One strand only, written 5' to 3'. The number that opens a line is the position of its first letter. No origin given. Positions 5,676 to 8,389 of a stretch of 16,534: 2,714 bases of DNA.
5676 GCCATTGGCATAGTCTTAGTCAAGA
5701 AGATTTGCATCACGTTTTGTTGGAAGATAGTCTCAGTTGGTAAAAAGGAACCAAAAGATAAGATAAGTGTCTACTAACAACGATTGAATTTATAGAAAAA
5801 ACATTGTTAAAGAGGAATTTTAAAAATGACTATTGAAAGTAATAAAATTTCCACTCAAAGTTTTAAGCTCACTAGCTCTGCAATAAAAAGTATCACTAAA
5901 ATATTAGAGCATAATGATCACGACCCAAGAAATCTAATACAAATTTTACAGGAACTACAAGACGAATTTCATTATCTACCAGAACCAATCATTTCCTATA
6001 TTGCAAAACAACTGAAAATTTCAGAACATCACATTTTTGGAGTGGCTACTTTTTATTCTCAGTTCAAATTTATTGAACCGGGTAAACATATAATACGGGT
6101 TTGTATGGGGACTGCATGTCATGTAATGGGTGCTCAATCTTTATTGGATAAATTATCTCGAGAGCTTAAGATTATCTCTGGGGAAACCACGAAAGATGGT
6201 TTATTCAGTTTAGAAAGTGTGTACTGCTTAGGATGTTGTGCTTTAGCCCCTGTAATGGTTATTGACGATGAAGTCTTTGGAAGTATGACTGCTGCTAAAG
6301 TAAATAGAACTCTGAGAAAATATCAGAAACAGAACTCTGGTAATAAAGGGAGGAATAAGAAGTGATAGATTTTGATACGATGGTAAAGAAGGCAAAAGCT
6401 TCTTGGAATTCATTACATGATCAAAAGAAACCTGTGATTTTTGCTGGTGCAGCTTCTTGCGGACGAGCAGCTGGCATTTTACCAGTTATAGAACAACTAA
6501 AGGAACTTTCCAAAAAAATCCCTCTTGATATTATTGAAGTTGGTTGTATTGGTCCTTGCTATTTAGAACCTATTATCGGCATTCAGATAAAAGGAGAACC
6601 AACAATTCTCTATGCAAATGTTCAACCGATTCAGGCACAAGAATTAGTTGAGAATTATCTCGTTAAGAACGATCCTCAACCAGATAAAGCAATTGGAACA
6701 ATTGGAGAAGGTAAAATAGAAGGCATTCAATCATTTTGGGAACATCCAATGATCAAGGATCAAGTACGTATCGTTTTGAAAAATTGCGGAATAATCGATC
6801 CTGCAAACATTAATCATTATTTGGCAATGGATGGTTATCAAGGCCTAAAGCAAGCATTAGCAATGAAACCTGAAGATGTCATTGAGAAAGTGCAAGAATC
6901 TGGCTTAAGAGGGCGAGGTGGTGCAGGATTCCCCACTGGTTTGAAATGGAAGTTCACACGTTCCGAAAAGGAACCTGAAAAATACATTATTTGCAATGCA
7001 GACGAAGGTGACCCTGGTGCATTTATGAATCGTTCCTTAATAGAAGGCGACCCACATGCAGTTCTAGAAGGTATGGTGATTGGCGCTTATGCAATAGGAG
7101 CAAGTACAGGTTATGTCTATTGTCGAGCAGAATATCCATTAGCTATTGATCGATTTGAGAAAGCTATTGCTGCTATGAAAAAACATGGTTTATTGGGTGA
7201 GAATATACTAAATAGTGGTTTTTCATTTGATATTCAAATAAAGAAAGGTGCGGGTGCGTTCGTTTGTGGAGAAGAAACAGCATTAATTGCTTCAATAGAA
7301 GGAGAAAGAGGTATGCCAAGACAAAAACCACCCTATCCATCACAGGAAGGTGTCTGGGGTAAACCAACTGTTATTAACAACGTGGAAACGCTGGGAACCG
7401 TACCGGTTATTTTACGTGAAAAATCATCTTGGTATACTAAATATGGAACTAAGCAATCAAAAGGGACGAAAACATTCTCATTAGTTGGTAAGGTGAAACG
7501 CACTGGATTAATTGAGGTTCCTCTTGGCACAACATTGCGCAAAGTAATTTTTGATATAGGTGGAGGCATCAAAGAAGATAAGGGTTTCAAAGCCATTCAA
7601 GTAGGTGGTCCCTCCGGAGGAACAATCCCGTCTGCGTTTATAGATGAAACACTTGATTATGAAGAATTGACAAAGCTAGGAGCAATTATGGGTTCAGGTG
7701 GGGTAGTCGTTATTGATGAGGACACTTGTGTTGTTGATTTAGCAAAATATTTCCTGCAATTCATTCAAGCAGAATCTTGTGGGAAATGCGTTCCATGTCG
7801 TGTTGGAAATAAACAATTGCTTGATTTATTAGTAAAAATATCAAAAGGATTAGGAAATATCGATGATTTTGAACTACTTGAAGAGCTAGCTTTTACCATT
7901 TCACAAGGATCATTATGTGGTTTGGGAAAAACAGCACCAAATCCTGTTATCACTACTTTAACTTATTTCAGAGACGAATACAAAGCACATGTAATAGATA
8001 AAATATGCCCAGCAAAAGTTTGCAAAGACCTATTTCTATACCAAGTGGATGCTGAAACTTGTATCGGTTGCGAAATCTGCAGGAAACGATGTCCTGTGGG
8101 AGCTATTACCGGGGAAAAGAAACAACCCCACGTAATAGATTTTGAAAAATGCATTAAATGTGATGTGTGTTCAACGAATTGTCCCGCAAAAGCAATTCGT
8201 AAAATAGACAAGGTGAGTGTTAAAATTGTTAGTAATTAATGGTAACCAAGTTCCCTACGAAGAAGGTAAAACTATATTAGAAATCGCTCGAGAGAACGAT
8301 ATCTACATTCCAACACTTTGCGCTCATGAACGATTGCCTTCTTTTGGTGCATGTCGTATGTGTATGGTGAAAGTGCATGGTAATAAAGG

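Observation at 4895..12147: HydABC-type module with no terminal active site co-encoded with NfnAB: possible dual-bifurcation or split Stn-like transhydrogenase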

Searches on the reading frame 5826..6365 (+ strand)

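Call 3: search_protein_families(library=pfam, proteins=[window:5826-6365:+])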
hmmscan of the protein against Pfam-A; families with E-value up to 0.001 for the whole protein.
window:5826-6365:+ (179 aa): 1 family
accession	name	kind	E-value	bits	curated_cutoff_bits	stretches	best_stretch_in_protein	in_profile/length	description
PF01257.25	2Fe-2S_thioredx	-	6.8e-50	169.1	24.8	1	24-167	2-145/145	Thioredoxin-like [2Fe-2S] ferredoxin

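Call 4: search_protein_families(library=ncbifam, proteins=[window:5826-6365:+])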
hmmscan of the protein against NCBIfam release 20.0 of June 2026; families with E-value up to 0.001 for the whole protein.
window:5826-6365:+ (179 aa): 9 families
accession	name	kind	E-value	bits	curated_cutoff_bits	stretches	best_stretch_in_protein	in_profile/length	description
NF005722.0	PRK07539.1-2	equivalog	8.2e-44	149.4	141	1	12-167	2-157/157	NADH-quinone oxidoreductase subunit NuoE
NF005747.0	PRK07571.1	equivalog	1.1e-43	148.9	224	1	15-170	17-172/173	bidirectional hydrogenase complex protein HoxE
NF004638.0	PRK05988.1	equivalog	1.1e-41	142.2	198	1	17-166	8-157/159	formate dehydrogenase subunit gamma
TIGR01958.1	nuoE_fam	subfamily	9.5e-36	123.1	142.4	1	33-167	14-148/148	NADH-quinone oxidoreductase subunit NuoE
NF005725.0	PRK07539.1-5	equivalog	4.2e-35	121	220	1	5-168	7-173/174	NADH-quinone oxidoreductase subunit NuoE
NF005721.0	PRK07539.1-1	equivalog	1.2e-26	93.7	308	1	22-169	33-180/292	NADH-quinone oxidoreductase subunit NuoE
NF005724.0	PRK07539.1-4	equivalog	2.9e-23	82.9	280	1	11-176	14-182/240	NADH-quinone oxidoreductase subunit NuoE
NF005723.0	PRK07539.1-3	equivalog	5e-22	78.5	226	1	21-167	8-157/158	NADH-quinone oxidoreductase subunit NuoE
NF009040.0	PRK12373.1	equivalog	8.4e-19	68.6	514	1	35-169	37-172/400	NADH-quinone oxidoreductase subunit E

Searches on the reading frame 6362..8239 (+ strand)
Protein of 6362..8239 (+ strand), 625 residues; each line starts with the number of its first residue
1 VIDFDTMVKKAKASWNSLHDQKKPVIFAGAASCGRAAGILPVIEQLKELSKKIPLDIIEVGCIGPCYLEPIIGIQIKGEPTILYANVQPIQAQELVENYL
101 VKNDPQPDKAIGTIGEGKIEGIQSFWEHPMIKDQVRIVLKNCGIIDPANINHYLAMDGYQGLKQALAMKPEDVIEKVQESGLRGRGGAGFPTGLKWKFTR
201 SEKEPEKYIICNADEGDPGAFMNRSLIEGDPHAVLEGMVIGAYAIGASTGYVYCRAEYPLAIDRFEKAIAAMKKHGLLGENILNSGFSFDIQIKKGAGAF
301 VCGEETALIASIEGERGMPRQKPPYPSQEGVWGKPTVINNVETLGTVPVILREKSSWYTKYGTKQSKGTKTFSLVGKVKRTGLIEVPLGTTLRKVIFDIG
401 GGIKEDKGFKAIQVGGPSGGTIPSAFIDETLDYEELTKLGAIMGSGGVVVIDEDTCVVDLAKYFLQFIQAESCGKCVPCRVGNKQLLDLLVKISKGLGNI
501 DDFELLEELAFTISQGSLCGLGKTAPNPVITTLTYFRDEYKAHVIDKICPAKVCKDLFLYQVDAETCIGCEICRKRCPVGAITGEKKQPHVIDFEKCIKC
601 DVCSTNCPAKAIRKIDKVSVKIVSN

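Call 3: search_protein_families(library=pfam, proteins=[window:6362-8239:+])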
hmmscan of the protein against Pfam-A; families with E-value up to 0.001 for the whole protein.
window:6362-8239:+ (625 aa): 11 families
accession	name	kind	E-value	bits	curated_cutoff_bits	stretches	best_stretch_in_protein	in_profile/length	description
PF01512.22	Complex1_51K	-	1.4e-48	165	31.2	1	177-348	1-149/150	Nuo51 FMN-binding domain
PF10589.14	NADH_4Fe-4S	-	4.7e-30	103.7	23.5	1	459-543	1-85/85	NADH-ubiquinone oxidoreductase-F iron-sulfur binding region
PF00037.32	Fer4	-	7.4e-11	41.8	21.1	2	560-583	1-24/24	4Fe-4S binding domain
PF14697.11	Fer4_21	-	2.5e-08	34.3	35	1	561-612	2-57/59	4Fe-4S dicluster domain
PF13237.11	Fer4_10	-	7.7e-07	29.4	25.5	1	562-608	4-53/53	4Fe-4S dicluster domain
PF12838.12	Fer4_7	-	1.9e-06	28.7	27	1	566-611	1-52/52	4Fe-4S dicluster domain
PF13187.11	Fer4_9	-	2.9e-06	27.6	27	1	567-612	2-52/52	4Fe-4S dicluster domain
PF12797.12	Fer4_2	-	6.6e-06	26.2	24.5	0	562-579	5-22/22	4Fe-4S binding domain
PF10531.15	SLBB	-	8.2e-06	26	27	1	373-417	3-50/55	SLBB domain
PF13183.11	Fer4_8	-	3e-05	24.9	27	0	564-587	2-26/68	4Fe-4S dicluster domain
PF12837.12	Fer4_6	-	7.7e-05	22.9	25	0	593-612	5-24/24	4Fe-4S binding domain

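Call 4: search_protein_families(library=ncbifam, proteins=[window:6362-8239:+])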
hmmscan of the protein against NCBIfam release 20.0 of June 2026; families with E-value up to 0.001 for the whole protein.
window:6362-8239:+ (625 aa): 53 families (the best 25 are shown)
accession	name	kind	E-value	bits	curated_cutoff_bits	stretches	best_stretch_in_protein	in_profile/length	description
TIGR01959.1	nuoF_fam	equivalog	6.2e-143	476.1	558.65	1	146-544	10-410/410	NADH-quinone oxidoreductase subunit NuoF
NF008436.0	PRK11278.1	equivalog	6.6e-111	371.3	749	1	147-551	24-433/448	NADH-quinone oxidoreductase subunit NuoF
NF010120.0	PRK13596.1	equivalog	4.1e-108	361.7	389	1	130-544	1-417/433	NADH-quinone oxidoreductase subunit NuoF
TIGR04481.1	PR_assoc_PrdC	equivalog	2.2e-16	59.7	490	1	170-421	73-287/425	proline reductase-associated electron transfer protein PrdC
TIGR01945.1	rnfC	subfamily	5.8e-12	44.9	245.95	1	159-271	110-220/435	RnfABCDGE type electron transport complex subunit C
TIGR01944.1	rnfB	subfamily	3.8e-11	42.9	68.7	1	561-616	109-164/190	RnfABCDGE type electron transport complex subunit B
NF005415.0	PRK06991.1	equivalog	4.1e-10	39.8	281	1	560-613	80-133/284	electron transport complex subunit RsxB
NF038196.1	ferrodoxin_EFR1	subfamily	4.5e-10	40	75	1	560-614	180-231/242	EFR1 family ferrodoxin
NF040864.1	HgcB_ferredoxin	equivalog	3.1e-09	36.6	99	1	560-613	9-62/93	mercury methylation ferredoxin HgcB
NF058577.1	FdxA_fam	equivalog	5.3e-09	36.1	65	1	565-611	7-52/52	4Fe-4S ferredoxin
NF003454.1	PRK05035.1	equivalog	8.2e-09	34.5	345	1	161-273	114-223/556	electron transport complex subunit RsxC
NF045874.1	Vhu_polyferre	exception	9.8e-09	34.4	600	1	564-618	127-180/381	F420-non-reducing hydrogenase associated-polyferredoxin VhuB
TIGR03224.1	benzo_boxA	equivalog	3.9e-08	32.6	459.2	1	562-614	7-58/411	benzoyl-CoA 2,3-epoxidase subunit BoxA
NF045490.1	FdxA_Protbact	equivalog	4.2e-08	33.4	135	1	591-615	34-58/104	ferredoxin FdxA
NF003475.0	PRK05113.1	equivalog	4.9e-08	33.1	203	1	561-615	109-163/190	electron transport complex subunit RsxB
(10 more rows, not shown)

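Call 12: search_solved_structures(query=window:6362-8239:+, max_evalue=1e-20)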
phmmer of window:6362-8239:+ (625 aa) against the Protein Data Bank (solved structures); distinct sequences matched with E-value up to 1e-20: 63 (the best 60 are shown).
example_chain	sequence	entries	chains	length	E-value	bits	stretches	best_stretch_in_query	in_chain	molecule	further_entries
9bov_B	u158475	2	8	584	4.8e-220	735.4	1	28-611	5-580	NADH dehydrogenase (Quinone)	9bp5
8oh5_B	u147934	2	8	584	3.4e-218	729.3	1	28-611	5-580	NAD-reducing hydrogenase subunit HoxF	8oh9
7t2r_B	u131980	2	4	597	5.2e-215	718.7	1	35-615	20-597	NiFe hydrogenase subunit B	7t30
9n5u_B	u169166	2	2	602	7.5e-214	714.9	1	26-615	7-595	NfnB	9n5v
7q4v_B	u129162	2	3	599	8.6e-208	694.9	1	23-614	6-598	Iron hydrogenase HydB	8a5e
8a6t_B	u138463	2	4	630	7.1e-204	682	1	57-614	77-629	Electron bifurcating hydrogenase subunit HydB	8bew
7q4w_B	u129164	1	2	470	3e-190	636.9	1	149-614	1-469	Iron hydrogenase HydB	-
7p5h_B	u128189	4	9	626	4e-188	629.9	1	57-613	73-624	Fe-hydrogenase, subunit beta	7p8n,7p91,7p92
9mqx_B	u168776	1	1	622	6.8e-186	622.5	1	29-614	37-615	NADH:ubiquinone oxidoreductase, NADH-binding (51 kD) subunit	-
6vw7_B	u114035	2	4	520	3.3e-129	435.3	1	119-540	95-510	NAD-dependent formate dehydrogenase beta subunit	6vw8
2fug_1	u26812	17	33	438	2.4e-114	386.2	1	149-545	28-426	NADH-quinone oxidoreductase chain 1 | NADH-QUINONE OXIDOREDUCTASE SUBUNIT 1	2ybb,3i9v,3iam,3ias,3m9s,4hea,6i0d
7q5y_C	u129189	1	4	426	4e-109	368.9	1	146-542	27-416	NADH-quinone oxidoreductase subunit F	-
6hl2_B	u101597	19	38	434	4.1e-109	368.9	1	146-542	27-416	NADH-quinone oxidoreductase subunit F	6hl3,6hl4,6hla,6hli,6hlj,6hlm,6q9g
6q9c_B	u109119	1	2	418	4.5e-109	368.8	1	147-541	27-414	NADH-quinone oxidoreductase subunit F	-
9wxb_C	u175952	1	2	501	6.5e-109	368.3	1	29-540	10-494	Formate dehydrogenase beta subunit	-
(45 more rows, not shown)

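Call 91: search_solved_structures(query=window:6362-8239:+, max_evalue=1e-210, show_alignments=3)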
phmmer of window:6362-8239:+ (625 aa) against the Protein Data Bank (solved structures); distinct sequences matched with E-value up to 1e-210: 4.
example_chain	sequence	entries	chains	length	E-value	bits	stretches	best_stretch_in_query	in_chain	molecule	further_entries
9bov_B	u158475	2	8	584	4.8e-220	735.4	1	28-611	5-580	NADH dehydrogenase (Quinone)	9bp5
8oh5_B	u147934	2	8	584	3.4e-218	729.3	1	28-611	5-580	NAD-reducing hydrogenase subunit HoxF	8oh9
7t2r_B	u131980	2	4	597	5.2e-215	718.7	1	35-615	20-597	NiFe hydrogenase subunit B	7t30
9n5u_B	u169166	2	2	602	7.5e-214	714.9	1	26-615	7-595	NfnB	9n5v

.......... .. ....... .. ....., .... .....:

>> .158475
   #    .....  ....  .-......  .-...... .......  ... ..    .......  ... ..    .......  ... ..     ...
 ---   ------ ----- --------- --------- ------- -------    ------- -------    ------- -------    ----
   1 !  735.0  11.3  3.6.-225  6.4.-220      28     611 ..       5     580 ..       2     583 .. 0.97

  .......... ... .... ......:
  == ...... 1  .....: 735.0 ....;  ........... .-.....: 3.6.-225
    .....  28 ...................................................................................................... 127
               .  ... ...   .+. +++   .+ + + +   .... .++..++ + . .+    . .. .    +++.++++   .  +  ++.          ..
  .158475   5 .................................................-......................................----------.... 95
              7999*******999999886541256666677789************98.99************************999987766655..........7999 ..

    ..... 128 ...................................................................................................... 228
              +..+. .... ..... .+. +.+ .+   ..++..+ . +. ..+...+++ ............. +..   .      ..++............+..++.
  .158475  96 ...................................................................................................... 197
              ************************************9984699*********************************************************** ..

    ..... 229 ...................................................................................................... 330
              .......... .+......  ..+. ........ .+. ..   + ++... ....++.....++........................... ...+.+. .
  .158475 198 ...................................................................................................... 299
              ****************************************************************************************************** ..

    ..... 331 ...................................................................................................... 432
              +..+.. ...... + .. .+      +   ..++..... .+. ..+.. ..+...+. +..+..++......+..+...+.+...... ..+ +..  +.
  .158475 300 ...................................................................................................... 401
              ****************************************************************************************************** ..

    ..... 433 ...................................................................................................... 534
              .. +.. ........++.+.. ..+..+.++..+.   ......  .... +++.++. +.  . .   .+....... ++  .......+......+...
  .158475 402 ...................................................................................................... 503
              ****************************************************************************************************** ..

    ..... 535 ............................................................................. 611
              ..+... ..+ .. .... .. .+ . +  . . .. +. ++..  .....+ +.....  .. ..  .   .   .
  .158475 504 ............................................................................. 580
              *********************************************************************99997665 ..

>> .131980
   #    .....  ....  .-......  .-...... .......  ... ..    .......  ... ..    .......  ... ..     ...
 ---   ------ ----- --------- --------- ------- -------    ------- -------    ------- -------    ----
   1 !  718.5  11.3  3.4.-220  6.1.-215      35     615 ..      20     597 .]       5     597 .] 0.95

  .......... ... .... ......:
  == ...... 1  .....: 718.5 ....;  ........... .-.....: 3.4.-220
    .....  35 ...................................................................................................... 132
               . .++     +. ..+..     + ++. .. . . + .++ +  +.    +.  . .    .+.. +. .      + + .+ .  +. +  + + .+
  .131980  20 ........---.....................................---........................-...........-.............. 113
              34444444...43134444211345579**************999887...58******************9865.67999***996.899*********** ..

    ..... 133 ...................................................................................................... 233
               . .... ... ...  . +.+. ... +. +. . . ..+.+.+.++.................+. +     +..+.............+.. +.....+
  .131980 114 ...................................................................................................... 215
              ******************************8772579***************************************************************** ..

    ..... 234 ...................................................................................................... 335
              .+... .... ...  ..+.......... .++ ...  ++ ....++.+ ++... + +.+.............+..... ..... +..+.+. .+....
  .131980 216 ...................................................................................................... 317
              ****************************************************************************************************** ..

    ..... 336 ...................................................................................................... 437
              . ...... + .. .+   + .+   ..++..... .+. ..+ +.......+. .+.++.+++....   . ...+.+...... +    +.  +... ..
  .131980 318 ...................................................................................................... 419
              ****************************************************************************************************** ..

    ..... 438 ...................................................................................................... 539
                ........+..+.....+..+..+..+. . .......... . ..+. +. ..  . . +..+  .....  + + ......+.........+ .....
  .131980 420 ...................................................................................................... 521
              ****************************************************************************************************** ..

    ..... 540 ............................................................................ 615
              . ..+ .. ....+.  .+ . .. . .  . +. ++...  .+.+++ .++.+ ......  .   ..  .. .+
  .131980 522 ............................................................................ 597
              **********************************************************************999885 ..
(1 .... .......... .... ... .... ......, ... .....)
